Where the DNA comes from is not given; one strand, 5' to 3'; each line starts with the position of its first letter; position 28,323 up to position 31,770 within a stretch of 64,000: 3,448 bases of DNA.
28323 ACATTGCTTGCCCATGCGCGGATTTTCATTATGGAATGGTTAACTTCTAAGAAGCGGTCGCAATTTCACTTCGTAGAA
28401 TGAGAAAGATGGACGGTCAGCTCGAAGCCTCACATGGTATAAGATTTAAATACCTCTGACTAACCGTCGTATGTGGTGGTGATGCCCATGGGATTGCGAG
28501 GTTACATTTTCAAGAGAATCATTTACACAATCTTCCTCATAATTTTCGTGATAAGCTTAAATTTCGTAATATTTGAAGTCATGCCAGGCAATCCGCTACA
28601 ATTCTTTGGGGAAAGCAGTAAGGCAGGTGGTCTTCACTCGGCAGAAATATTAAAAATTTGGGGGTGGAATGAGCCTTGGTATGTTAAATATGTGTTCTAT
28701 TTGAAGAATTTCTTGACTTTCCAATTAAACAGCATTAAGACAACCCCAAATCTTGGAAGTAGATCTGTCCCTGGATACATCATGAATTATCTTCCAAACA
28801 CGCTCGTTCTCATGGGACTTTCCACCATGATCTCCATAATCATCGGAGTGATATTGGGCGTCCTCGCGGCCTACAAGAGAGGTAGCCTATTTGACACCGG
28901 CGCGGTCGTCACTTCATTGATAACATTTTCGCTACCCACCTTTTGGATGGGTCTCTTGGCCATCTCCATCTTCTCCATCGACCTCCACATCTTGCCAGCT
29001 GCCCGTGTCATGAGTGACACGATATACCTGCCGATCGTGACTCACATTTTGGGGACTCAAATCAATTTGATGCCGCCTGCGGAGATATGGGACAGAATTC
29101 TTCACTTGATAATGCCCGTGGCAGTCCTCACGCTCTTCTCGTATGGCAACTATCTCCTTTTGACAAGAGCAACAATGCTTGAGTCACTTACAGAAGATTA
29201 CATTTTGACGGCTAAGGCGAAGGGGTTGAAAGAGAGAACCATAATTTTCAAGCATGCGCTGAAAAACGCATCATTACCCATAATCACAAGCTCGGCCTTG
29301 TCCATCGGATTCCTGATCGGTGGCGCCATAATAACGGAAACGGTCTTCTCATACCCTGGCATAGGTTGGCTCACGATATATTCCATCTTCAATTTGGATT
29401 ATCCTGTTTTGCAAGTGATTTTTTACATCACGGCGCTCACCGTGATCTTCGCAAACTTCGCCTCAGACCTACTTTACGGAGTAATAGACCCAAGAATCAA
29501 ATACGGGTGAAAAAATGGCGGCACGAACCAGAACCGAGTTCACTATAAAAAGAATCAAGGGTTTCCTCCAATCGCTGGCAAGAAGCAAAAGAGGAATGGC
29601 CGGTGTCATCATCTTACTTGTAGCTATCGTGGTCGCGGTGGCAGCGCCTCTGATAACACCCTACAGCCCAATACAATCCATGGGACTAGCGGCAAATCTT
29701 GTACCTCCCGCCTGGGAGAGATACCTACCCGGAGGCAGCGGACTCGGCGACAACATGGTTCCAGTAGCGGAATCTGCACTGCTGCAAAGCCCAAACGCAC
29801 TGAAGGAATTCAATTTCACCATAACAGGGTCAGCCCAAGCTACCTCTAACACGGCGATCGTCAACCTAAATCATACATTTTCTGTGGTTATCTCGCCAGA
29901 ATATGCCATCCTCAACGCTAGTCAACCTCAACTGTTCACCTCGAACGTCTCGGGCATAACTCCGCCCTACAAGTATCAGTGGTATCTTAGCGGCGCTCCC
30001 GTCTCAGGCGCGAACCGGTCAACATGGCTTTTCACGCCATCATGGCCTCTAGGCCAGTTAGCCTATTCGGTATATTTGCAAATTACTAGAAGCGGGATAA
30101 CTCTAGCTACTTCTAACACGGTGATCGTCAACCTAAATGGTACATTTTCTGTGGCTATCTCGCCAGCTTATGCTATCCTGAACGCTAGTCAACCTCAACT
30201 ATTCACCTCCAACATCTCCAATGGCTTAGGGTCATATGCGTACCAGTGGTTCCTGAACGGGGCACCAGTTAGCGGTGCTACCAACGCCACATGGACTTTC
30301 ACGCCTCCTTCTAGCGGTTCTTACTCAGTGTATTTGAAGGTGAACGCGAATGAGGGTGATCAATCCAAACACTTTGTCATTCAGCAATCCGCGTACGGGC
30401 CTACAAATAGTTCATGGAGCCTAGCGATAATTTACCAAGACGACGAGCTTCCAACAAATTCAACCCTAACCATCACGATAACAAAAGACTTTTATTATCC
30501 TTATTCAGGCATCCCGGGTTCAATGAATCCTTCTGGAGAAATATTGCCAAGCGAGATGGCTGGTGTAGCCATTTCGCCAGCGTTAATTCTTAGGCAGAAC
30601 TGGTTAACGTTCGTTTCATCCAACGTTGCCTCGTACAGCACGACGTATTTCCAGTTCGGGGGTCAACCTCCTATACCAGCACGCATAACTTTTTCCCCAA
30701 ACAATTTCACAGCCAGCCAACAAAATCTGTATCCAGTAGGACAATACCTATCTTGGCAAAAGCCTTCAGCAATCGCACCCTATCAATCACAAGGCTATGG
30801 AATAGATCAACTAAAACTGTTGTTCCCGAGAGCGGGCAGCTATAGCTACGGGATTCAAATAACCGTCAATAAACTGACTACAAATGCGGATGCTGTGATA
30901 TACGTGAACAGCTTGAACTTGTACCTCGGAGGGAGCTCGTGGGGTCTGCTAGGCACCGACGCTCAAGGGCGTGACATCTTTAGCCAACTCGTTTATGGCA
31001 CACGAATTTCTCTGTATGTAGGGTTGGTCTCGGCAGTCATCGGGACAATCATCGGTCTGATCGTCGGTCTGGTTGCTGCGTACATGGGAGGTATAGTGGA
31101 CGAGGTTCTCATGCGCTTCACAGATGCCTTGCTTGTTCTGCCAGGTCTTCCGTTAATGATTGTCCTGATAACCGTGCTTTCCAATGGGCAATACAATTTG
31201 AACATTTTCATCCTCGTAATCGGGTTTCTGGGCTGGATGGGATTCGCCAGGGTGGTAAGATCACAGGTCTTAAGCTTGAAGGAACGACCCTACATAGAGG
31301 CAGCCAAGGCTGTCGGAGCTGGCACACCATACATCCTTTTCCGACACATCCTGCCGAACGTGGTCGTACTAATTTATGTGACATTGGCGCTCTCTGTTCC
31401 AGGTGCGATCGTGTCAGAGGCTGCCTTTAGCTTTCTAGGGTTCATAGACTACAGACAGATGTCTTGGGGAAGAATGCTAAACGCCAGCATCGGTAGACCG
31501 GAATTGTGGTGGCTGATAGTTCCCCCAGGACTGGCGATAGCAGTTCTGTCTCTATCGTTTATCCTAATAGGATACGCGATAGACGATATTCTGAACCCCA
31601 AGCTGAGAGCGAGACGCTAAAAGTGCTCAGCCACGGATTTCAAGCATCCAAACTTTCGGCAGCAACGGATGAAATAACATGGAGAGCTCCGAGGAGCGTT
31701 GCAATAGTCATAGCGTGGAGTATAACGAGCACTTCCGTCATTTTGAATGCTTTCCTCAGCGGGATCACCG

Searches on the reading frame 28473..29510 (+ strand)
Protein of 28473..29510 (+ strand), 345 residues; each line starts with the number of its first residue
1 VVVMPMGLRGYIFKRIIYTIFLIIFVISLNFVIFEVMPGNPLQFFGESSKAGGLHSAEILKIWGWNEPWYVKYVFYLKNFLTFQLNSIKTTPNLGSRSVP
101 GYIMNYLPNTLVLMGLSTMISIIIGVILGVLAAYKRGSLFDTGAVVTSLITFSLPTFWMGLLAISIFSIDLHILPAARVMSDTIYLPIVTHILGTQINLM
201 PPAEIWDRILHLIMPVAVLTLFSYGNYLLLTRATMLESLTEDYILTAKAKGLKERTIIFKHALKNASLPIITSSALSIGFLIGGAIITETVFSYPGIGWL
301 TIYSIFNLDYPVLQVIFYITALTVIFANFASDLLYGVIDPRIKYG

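Call 11: search_protein_families(library=pfam, proteins=[window:28473-29510:+], max_evalue=0.001)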
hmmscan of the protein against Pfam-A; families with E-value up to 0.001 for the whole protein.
window:28473-29510:+ (345 aa): 1 family
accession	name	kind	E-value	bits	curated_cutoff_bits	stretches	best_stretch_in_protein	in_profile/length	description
PF00528.27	BPD_transp_1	-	2.9e-40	138.4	26.4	1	125-343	1-183/184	Binding-protein-dependent transport system inner membrane component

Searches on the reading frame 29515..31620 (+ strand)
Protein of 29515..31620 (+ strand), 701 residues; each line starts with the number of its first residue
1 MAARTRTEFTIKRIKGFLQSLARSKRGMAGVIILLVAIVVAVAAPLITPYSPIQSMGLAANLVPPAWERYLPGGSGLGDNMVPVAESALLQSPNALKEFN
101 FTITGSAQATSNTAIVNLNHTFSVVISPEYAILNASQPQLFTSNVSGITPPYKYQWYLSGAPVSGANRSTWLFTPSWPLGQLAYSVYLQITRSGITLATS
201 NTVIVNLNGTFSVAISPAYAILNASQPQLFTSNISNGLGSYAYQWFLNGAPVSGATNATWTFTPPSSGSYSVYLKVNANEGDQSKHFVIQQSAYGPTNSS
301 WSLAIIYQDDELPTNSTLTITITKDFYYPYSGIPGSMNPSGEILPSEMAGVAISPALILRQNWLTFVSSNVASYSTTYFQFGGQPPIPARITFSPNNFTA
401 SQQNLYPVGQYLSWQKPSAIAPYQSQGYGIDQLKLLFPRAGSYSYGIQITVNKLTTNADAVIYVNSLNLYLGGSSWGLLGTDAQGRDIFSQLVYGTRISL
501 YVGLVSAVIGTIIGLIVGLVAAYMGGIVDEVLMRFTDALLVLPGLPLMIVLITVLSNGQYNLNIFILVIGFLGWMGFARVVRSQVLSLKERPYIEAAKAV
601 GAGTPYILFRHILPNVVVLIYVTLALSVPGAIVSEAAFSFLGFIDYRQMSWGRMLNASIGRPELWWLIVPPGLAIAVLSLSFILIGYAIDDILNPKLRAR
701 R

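Call 11: search_protein_families(library=pfam, proteins=[window:29515-31620:+], max_evalue=0.001)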
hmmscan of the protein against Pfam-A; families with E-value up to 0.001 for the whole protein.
window:29515-31620:+ (701 aa): 4 families
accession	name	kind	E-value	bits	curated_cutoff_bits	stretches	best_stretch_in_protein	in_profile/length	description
PF00528.27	BPD_transp_1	-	1.6e-27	96.9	26.4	1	514-698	1-183/184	Binding-protein-dependent transport system inner membrane component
PF12911.12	OppC_N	-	4.8e-07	30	23.9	1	17-65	6-53/53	N-terminal TM domain of oligopeptide transport permease C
PF06832.18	BiPBP_C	-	6e-06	26.5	26.8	0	235-272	40-76/90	Penicillin-Binding Protein C-terminus Family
PF25275.1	Golvesin_C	-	0.00067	20.2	31.6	0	247-291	32-77/132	Golvesin C-terminal domain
